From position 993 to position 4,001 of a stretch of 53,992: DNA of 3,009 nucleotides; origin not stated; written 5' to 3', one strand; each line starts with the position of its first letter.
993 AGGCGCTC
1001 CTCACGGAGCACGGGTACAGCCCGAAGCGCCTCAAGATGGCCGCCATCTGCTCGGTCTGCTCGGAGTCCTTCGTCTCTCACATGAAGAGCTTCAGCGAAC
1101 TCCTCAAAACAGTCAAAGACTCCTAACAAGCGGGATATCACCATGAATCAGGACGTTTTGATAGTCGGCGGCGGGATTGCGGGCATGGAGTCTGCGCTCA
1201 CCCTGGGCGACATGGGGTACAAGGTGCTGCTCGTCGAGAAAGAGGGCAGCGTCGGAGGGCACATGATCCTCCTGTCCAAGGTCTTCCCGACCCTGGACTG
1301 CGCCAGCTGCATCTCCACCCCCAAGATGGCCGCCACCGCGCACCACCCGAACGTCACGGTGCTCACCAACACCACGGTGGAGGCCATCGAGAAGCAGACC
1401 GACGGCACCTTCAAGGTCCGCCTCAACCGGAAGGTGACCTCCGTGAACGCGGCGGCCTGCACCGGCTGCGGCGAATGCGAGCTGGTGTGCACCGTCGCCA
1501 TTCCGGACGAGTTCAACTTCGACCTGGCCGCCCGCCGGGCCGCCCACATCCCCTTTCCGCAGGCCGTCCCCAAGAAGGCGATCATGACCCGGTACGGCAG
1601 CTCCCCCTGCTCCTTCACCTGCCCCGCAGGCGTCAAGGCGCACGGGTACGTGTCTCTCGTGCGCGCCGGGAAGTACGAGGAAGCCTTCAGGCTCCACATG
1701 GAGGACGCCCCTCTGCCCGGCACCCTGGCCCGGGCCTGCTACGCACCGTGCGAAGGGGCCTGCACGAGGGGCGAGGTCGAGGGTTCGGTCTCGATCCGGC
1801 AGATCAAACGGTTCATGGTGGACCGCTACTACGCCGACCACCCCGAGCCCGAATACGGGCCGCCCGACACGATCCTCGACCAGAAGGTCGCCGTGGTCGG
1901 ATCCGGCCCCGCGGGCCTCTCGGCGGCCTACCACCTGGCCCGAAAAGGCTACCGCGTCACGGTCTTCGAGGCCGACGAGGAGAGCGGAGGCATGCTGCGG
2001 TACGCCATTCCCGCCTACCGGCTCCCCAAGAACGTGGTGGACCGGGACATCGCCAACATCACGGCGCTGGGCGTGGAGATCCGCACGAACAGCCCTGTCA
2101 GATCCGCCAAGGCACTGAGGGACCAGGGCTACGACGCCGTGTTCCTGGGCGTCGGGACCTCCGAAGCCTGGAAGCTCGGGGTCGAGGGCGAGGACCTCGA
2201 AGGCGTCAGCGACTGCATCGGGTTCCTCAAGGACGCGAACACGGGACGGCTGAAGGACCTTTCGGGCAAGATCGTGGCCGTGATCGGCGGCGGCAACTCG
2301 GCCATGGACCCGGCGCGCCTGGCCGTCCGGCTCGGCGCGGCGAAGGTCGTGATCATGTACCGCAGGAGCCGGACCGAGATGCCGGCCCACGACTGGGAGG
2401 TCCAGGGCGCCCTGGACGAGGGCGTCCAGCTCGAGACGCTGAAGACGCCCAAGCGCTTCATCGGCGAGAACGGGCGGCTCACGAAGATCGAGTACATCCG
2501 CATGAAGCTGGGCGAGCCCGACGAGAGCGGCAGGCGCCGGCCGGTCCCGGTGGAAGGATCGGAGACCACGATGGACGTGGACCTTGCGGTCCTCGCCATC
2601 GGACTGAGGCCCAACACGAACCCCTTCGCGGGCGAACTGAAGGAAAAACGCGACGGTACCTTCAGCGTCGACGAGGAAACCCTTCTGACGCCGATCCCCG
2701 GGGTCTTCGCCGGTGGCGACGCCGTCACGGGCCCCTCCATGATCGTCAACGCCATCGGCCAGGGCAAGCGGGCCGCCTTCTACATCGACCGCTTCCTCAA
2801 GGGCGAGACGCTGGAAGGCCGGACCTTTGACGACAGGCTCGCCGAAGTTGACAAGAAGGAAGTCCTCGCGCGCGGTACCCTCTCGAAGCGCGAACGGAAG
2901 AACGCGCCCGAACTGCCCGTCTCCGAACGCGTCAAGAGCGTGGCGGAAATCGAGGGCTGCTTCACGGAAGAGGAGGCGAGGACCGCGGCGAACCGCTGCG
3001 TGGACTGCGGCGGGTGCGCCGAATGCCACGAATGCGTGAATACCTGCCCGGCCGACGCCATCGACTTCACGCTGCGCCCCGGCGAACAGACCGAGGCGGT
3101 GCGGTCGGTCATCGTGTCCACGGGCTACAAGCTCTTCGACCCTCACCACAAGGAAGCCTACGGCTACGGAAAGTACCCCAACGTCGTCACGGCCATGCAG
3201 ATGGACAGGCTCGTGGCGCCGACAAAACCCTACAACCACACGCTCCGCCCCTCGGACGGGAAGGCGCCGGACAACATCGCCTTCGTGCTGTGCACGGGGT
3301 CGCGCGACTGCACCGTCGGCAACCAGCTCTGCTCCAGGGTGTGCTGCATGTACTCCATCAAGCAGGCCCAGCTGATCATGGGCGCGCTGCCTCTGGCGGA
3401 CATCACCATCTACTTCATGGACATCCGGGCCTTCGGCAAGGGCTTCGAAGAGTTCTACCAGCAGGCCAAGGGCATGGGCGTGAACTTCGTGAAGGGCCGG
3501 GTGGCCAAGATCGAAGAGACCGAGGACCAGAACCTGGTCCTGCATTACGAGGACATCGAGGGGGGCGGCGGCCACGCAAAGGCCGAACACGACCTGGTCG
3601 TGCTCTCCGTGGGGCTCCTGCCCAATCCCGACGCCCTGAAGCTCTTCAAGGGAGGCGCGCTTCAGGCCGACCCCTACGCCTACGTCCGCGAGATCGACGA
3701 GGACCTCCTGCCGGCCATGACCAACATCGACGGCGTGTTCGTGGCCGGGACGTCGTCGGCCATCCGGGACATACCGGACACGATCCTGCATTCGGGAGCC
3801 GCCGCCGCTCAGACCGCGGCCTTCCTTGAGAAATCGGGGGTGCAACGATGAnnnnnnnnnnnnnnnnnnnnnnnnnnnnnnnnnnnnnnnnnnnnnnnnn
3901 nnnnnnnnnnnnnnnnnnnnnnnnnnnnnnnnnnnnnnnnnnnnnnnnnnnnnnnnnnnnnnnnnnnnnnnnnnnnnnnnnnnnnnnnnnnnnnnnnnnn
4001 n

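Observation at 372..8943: TusA/DsrE sulfur-carrier operon fused to a non-canonical HdrA/MvhD/QmoC-like redox module without any HdrB/CCG subunit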

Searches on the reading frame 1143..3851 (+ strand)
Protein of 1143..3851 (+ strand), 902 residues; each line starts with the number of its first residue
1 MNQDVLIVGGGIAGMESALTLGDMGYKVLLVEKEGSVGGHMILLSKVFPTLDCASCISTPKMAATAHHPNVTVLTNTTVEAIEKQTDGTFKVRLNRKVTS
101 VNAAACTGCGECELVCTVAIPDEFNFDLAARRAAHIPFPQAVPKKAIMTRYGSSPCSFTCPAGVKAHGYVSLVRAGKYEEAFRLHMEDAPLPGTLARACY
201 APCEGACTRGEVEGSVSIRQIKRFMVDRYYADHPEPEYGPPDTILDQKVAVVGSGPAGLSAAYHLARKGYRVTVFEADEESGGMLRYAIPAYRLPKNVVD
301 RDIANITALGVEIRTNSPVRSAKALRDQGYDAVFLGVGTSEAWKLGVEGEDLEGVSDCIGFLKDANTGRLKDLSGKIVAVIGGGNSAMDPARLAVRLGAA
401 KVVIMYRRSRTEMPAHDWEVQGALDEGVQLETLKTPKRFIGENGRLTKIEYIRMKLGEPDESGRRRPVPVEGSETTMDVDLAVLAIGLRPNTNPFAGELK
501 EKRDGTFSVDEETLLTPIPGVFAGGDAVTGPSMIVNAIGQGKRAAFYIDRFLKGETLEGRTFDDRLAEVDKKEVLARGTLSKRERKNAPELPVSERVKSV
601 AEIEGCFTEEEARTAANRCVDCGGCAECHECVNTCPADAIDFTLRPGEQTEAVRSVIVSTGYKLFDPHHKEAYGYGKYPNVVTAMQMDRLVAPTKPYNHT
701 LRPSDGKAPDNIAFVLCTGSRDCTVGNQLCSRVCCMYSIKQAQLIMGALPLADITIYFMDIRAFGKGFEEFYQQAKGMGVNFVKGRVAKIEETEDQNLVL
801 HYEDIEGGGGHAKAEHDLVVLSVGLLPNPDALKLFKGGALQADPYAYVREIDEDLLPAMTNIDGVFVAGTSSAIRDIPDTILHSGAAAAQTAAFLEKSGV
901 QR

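Call 3: search_protein_families(library=pfam, proteins=[window:1143-3851:+], max_evalue=0.01)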
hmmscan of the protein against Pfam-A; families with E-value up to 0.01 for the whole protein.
window:1143-3851:+ (902 aa): 22 families
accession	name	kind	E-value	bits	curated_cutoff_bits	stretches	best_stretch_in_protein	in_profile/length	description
PF07992.20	Pyr_redox_2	-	5.7e-51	174.1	26.1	3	248-541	2-291/291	Pyridine nucleotide-disulphide oxidoreductase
PF13738.12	Pyr_redox_3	-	6e-19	68.8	30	2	369-525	158-305/305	Pyridine nucleotide-disulphide oxidoreductase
PF01266.30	DAO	-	4.9e-18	66.2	27.9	2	248-282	1-35/353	FAD dependent oxidoreductase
PF00070.33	Pyr_redox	-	7e-16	58.9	22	2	248-280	1-33/82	Pyridine nucleotide-disulphide oxidoreductase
PF13450.12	NAD_binding_8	-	1.1e-15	58.1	21.9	2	251-286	1-36/68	NAD(P)-binding Rossmann-like domain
PF00890.30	FAD_binding_2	-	1.4e-14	54.6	20.4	2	4-41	1-38/414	FAD binding domain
PF14691.11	Fer4_20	-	3.6e-14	53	25.8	1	154-230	30-109/113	Dihydroprymidine dehydrogenase domain II, 4Fe-4S cluster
PF12831.13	FAD_oxidored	-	2.9e-13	50.3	27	2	4-41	1-38/416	FAD dependent oxidoreductase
PF01946.23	Thi4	-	8.3e-12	45.3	26.2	2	243-283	14-55/235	Thi4 family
PF03486.20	HI0933_like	-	6.5e-11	42.6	50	2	248-283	2-37/244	HI0933-like protein Rossmann domain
PF01134.28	GIDA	-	1.3e-10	41.4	22.1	2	4-34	1-31/391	Glucose inhibited division protein A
PF01593.30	Amino_oxidase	-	2.5e-10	40.7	19.8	1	257-283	2-28/443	Flavin containing amine oxidoreductase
PF01494.25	FAD_binding_3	-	2.3e-09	37.4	22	2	248-280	3-35/349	FAD binding domain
PF01262.27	AlaDh_PNT_C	-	1.1e-07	31.9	23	0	247-281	29-63/214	Alanine dehydrogenase/PNT, C-terminal domain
PF13241.12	NAD_binding_7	-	1.2e-07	32.7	22.1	0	246-286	7-49/104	Putative NAD(P)-binding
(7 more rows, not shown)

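Call 6: search_protein_families(library=ncbifam, proteins=[window:1143-3851:+], max_evalue=0.001)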
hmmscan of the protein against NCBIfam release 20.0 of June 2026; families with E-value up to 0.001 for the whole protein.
window:1143-3851:+ (902 aa): 158 families (the best 25 are shown)
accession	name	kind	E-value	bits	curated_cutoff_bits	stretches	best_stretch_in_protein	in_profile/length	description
NF009410.0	PRK12771.1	subfamily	2.9e-155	518.1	516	2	150-648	44-536/566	NAD(P)-binding protein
NF040770.1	hetero_SS_HdrA2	exception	6.3e-139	464.4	1100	2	618-899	283-564/777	CoB-CoM heterodisulfide reductase HdrA2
NF009454.0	PRK12814.1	equivalog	5.4e-130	434.8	916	1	153-632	101-581/657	putative NADPH-dependent glutamate synthase small subunit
NF009414.0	PRK12778.1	equivalog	5.7e-105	352.2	1103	1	154-553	337-750/752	bifunctional dihydroorotate dehydrogenase B NAD binding subunit/NADPH-dependent glutamate synthase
TIGR01316.1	gltA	equivalog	2.1e-99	333.3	471.75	1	152-552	34-449/449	NADPH-dependent glutamate synthase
TIGR03315.1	Se_ygfK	equivalog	1.2e-97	327.5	835.3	1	130-639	421-901/1012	putative selenate reductase subunit YgfK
NF041778.1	hetero_SS_HdrA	equivalog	1.3e-94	317.5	1400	2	617-898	293-573/771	ferredoxin:CoB-CoM heterodisulfide reductase subunit HdrA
TIGR01318.1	gltD_gamma_fam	subfamily_domain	6.9e-89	298.5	482.95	2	151-552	45-465/467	glutamate synthase, small subunit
NF041891.1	hdrA_Methbact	equivalog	2.5e-88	297.2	1300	2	619-895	281-556/762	ferredoxin:CoB-CoM heterodisulfide reductase subunit HdrA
NF010590.0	PRK13984.1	equivalog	4.6e-83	279.4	946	2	156-555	198-609/611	putative oxidoreductase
NF009408.0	PRK12769.1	equivalog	8e-81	272.1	1003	1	154-553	234-652/659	formate-dependent uric acid utilization protein AegA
NF009409.0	PRK12770.1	subfamily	1e-78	264.9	343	1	246-556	18-354/360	putative glutamate synthase subunit beta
TIGR01317.1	GOGAT_sm_gam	subfamily_domain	9.5e-75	252.3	447.7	2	159-556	57-482/485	glutamate synthase small subunit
NF009415.0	PRK12779.1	equivalog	7.1e-73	245.9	1519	1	159-549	213-623/944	putative bifunctional glutamate synthase subunit beta/2-polyprenylphenol hydroxylase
NF009451.0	PRK12809.1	equivalog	1.3e-72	245.1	1154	1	155-545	218-627/639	formate-dependent uric acid utilization protein YgfT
NF045663.1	diclust_near_Sec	equivalog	3.8e-55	187.3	530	2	154-341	18-201/759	pyridine nucleotide-disulfide oxidoreductase/dicluster-binding protein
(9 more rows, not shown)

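Call 9: find_homologous_proteins(query=window:1143-3848:+, max_evalue=1e-50)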
Query window:1143-3848:+ (902 aa): 7987 proteins with E <= 1e-50 among 8000 candidates; the best 120 are listed.
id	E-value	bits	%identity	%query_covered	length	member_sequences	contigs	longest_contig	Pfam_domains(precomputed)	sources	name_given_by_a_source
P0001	0.0e+0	2028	98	100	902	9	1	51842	PF13241.13,PF13450.13,PF07992.21,PF00070.34,PF03486.21,PF13454.13,PF05834.19,PF01134.29,PF01494.26,PF12831.14,PF01946.24,PF01266.31,PF01593.31,PF14691.12,PF00890.31,PF13738.13,PF01262.28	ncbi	-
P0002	0.0e+0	1758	85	98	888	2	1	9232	PF01946.24,PF01266.31,PF01593.31,PF13450.13,PF14691.12,PF00890.31,PF07992.21,PF00070.34,PF13738.13,PF12831.14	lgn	-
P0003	0.0e+0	1549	73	100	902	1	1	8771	PF13241.13,PF13450.13,PF07992.21,PF00070.34,PF03486.21,PF13454.13,PF01134.29,PF01494.26,PF12831.14,PF01946.24,PF01266.31,PF01593.31,PF14691.12,PF00890.31,PF13738.13,PF01262.28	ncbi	-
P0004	0.0e+0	1545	72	100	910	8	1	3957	PF13241.13,PF13450.13,PF07992.21,PF00070.34,PF03486.21,PF13454.13,PF01134.29,PF01494.26,PF12831.14,PF01946.24,PF01266.31,PF01593.31,PF14691.12,PF00890.31,PF13738.13,PF01262.28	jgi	jgi:heterodisulfide reductase subunit A-like polyferredoxin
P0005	0.0e+0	1543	73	99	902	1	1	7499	PF13241.13,PF13450.13,PF07992.21,PF00070.34,PF03486.21,PF13454.13,PF01134.29,PF01494.26,PF12831.14,PF01946.24,PF01266.31,PF01593.31,PF14691.12,PF00890.31,PF13738.13,PF01262.28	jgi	jgi:heterodisulfide reductase subunit A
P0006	0.0e+0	1537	74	100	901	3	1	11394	PF13241.13,PF13450.13,PF07992.21,PF00070.34,PF03486.21,PF05834.19,PF01134.29,PF01494.26,PF12831.14,PF01946.24,PF01266.31,PF01593.31,PF14691.12,PF00890.31,PF13738.13,PF01262.28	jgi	-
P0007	0.0e+0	1532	72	99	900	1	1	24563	PF13241.13,PF13450.13,PF07992.21,PF00070.34,PF03486.21,PF01134.29,PF01494.26,PF12831.14,PF01946.24,PF01266.31,PF01593.31,PF14691.12,PF00890.31,PF13738.13,PF01262.28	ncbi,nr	ncbi:MAG: FAD-dependent oxidoreductase [Acidobacteria bacterium]|nr:FAD-dependent oxidoreductase [Ac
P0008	0.0e+0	1529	72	100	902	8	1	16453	PF13241.13,PF13450.13,PF07992.21,PF00070.34,PF03486.21,PF01134.29,PF01494.26,PF12831.14,PF01946.24,PF01266.31,PF01593.31,PF14691.12,PF00890.31,PF13738.13,PF01262.28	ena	-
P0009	0.0e+0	1527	72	100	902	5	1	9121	PF13241.13,PF13450.13,PF07992.21,PF00070.34,PF03486.21,PF05834.19,PF01134.29,PF01494.26,PF12831.14,PF01946.24,PF01266.31,PF01593.31,PF14691.12,PF00890.31,PF13738.13,PF01262.28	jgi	-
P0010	0.0e+0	1519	72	100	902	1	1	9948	PF13241.13,PF13450.13,PF07992.21,PF00070.34,PF03486.21,PF13454.13,PF05834.19,PF01134.29,PF01494.26,PF12831.14,PF01946.24,PF01266.31,PF01593.31,PF14691.12,PF00890.31,PF13738.13,PF01262.28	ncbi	-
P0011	0.0e+0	1519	73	98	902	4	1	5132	PF13241.13,PF13450.13,PF07992.21,PF00070.34,PF03486.21,PF01134.29,PF01494.26,PF12831.14,PF01946.24,PF01266.31,PF01593.31,PF14691.12,PF00890.31,PF13738.13,PF01262.28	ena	-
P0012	0.0e+0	1513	71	100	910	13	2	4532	PF13241.13,PF13450.13,PF07992.21,PF00070.34,PF03486.21,PF01134.29,PF01494.26,PF12831.14,PF01946.24,PF01266.31,PF01593.31,PF14691.12,PF00890.31,PF13738.13,PF01262.28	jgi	jgi:heterodisulfide reductase subunit A-like polyferredoxin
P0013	0.0e+0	1511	72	100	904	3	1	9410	PF13241.13,PF13450.13,PF07992.21,PF00070.34,PF03486.21,PF13454.13,PF05834.19,PF01134.29,PF01494.26,PF12831.14,PF01946.24,PF01266.31,PF01593.31,PF14691.12,PF00890.31,PF13738.13,PF01262.28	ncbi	-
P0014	0.0e+0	1509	73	98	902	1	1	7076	PF13450.13,PF07992.21,PF00070.34,PF03486.21,PF01134.29,PF01494.26,PF12831.14,PF01946.24,PF01266.31,PF01593.31,PF14691.12,PF00890.31,PF13738.13,PF01262.28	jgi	-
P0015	0.0e+0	1506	72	98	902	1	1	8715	PF13450.13,PF07992.21,PF00070.34,PF03486.21,PF01134.29,PF01494.26,PF12831.14,PF01946.24,PF01266.31,PF01593.31,PF14691.12,PF00890.31,PF13738.13,PF01262.28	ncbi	-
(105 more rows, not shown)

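Call 11: find_related_loci(query=window:1143-3848:+, collection=genome_contigs, flank=10000)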
Query window:1143-3848:+ (902 aa) in genome_contigs; peptide patterns used: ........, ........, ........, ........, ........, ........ (x = any residue, [..] = any of these).
600 stretches matched a pattern (row limit reached: there are more); 593 encode a relative of the query (tblastn E <= 1e-3); the best 80 are kept; 80 distinct loci.
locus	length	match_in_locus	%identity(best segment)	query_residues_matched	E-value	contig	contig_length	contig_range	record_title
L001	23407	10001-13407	98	1-902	0e+0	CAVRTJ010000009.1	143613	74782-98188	MAG: uncultured Acidobacteriota bacterium isolate MFD02923.bin.1.102 genome assembly, contig: contig_18721, whole genome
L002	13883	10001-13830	98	1-902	0e+0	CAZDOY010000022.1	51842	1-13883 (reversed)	MAG TPA_asm: uncultured Thermoanaerobaculia bacterium isolate binchicken_co151_514 genome assembly, contig: NODE_780_len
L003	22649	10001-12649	73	1-883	0e+0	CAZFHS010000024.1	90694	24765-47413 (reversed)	MAG TPA_asm: uncultured Gemmatimonadaceae bacterium isolate binchicken_co97_465 genome assembly, contig: NODE_769_length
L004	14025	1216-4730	69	1-897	0e+0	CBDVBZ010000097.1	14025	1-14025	MAG TPA_asm: uncultured bacterium isolate SRR22302364_binner13_Refined_9 genome assembly, contig: ERZ25073603.1635, whol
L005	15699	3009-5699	71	2-897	0e+0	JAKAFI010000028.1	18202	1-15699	MAG: Acidobacteria bacterium isolate WY1.bin89 NODE_4605_length_18202_cov_4.918617, whole genome shotgun sequence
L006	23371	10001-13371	69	1-897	0e+0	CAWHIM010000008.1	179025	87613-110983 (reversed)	MAG: uncultured bacterium isolate MFD01872.bin.2.46 genome assembly, contig: contig_138880, whole genome shotgun sequenc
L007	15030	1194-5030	69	1-896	0e+0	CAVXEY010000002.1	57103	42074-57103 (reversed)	MAG: uncultured delta proteobacterium isolate MFD02416.bin.1.108 genome assembly, contig: contig_102794, whole genome sh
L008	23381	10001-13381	68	2-902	0e+0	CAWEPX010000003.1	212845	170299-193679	MAG: uncultured delta proteobacterium isolate MFD02923.bin.1.9 genome assembly, contig: contig_11050, whole genome shotg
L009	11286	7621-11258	67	4-897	0e+0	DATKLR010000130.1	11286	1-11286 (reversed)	MAG TPA_asm: Gemmatimonadales bacterium isolate SMAG_U14690 k141_3526440, whole genome shotgun sequence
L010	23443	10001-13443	67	1-897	0e+0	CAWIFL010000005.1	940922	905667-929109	MAG: uncultured Gemmatimonadales bacterium isolate MFD03726.bin.1.195 genome assembly, contig: contig_34194, whole genom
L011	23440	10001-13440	65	2-883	0e+0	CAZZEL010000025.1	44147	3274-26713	MAG TPA_asm: uncultured Gemmatimonadaceae bacterium isolate binchicken_co15_227 genome assembly, contig: NODE_278_length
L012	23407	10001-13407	64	3-883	0e+0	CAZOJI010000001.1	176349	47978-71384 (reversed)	MAG TPA_asm: uncultured Gemmatimonadaceae bacterium isolate SRP141376_co2_135 genome assembly, contig: NODE_142_length_1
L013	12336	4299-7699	64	1-898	0e+0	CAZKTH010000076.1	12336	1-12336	MAG TPA_asm: uncultured Devosiaceae bacterium isolate binchicken_co150_699 genome assembly, contig: NODE_12092_length_12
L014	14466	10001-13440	65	1-895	0e+0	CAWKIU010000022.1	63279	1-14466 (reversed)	MAG: uncultured Alphaproteobacteria bacterium isolate MFD04780.bin.1.202 genome assembly, contig: contig_71327, whole ge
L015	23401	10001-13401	64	1-898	0e+0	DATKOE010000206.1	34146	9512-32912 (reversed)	MAG TPA_asm: Rhizomicrobium sp. isolate SMAG_U14756 k141_1505793, whole genome shotgun sequence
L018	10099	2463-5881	62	1-902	0e+0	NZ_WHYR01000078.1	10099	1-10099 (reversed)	Desulfofundulus thermobenzoicus strain DSM 14055 NODE_78_length_10099_cov_66.8018, whole genome shotgun sequence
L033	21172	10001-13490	53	4-895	0e+0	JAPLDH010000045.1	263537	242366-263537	MAG: Bacteroidetes bacterium isolate LacPavin_0419_WC90_MAG_42_101 LacPavin_0419_WC90_scaffold_453395, whole genome shot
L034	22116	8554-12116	55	4-897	0e+0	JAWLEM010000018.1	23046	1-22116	MAG: Bacteroidales bacterium isolate 20BLK6-1.bin.63 NODE_2047_length_23046_cov_13.217588, whole genome shotgun sequence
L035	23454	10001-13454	53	1-897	0e+0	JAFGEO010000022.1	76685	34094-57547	MAG: Bacteroidales bacterium isolate Zod_Metabat.1236 k87_1147557, whole genome shotgun sequence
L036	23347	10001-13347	57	2-900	0e+0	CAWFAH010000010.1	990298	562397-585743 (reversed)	MAG: uncultured Chloroflexia bacterium isolate MFD00822.bin.2.151 genome assembly, contig: contig_71424, whole genome sh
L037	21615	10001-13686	52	1-897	0e+0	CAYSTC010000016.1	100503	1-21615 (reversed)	MAG TPA_asm: uncultured Paludibacter sp. isolate binchicken_co158_96 genome assembly, contig: NODE_172_length_100503_cov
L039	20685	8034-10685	69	1-883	0e+0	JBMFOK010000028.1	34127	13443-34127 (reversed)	MAG: Bryobacteraceae bacterium isolate KM4338-35 NODE_28_length_34127_cov_7.561276, whole genome shotgun sequence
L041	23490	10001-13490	54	4-902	0e+0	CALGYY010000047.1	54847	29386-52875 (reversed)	MAG TPA_asm: uncultured Bacteroidetes bacterium isolate SRR3330212_bin.90_CONCOCT_v1.1_MAG genome assembly, contig: ERZ7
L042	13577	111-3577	57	2-898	0e+0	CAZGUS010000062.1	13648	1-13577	MAG TPA_asm: uncultured Anaerolineaceae bacterium isolate binchicken_co50_320 genome assembly, contig: NODE_5291_length_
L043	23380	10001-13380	57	4-900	0e+0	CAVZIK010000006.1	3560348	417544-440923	MAG: uncultured Actinomycetes bacterium isolate MFD02416.bin.1.65 genome assembly, contig: contig_18476, whole genome sh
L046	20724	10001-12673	53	4-882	0e+0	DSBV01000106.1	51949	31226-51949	MAG TPA_asm: Bacteroidales bacterium isolate SpSt-1180 Ga0129302_1000127, whole genome shotgun sequence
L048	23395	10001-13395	57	2-896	0e+0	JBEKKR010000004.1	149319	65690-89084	MAG: Candidatus Limnocylindrales bacterium isolate SPRUCE 351 SPRUCE_351_4, whole genome shotgun sequence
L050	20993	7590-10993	64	1-901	0e+0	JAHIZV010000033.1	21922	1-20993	MAG: Verrucomicrobia bacterium isolate Modern_marine.mb.194 Modern_marine.mb.194_k141_444497, whole genome shotgun seque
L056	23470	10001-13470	55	4-897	0e+0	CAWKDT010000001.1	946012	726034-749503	MAG: Candidatus Dormibacteraeota bacterium isolate MFD05502.bin.1.161 genome assembly, contig: contig_1531, whole genome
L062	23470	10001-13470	55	4-897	0e+0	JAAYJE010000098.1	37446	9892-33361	MAG: Actinomycetota bacterium isolate AS10tlH2TH_230 203118_AS10, whole genome shotgun sequence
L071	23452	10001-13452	56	4-900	0e+0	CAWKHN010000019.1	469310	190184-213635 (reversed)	MAG: uncultured Chloroflexia bacterium isolate MFD02416.bin.1.50 genome assembly, contig: contig_26880, whole genome sho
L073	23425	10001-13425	54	1-898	0e+0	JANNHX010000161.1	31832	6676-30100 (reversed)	MAG: Chloroflexota bacterium isolate SOY_6_C_metabat_191 SOY_6_C_k141_1045771, whole genome shotgun sequence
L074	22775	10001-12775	56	1-897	0e+0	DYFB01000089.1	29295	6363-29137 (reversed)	MAG TPA_asm: Symbiobacterium sp. isolate Tomsk_70_12_70_12 Tomsk_k141_76678, whole genome shotgun sequence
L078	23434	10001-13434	55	2-900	0e+0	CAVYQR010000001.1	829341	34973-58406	MAG: uncultured Chloroflexia bacterium isolate MFD04716.bin.1.406 genome assembly, contig: contig_10230, whole genome sh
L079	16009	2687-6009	54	2-900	0e+0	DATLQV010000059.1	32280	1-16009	MAG TPA_asm: Gaiellaceae bacterium isolate SMAG_U13887 k141_314614, whole genome shotgun sequence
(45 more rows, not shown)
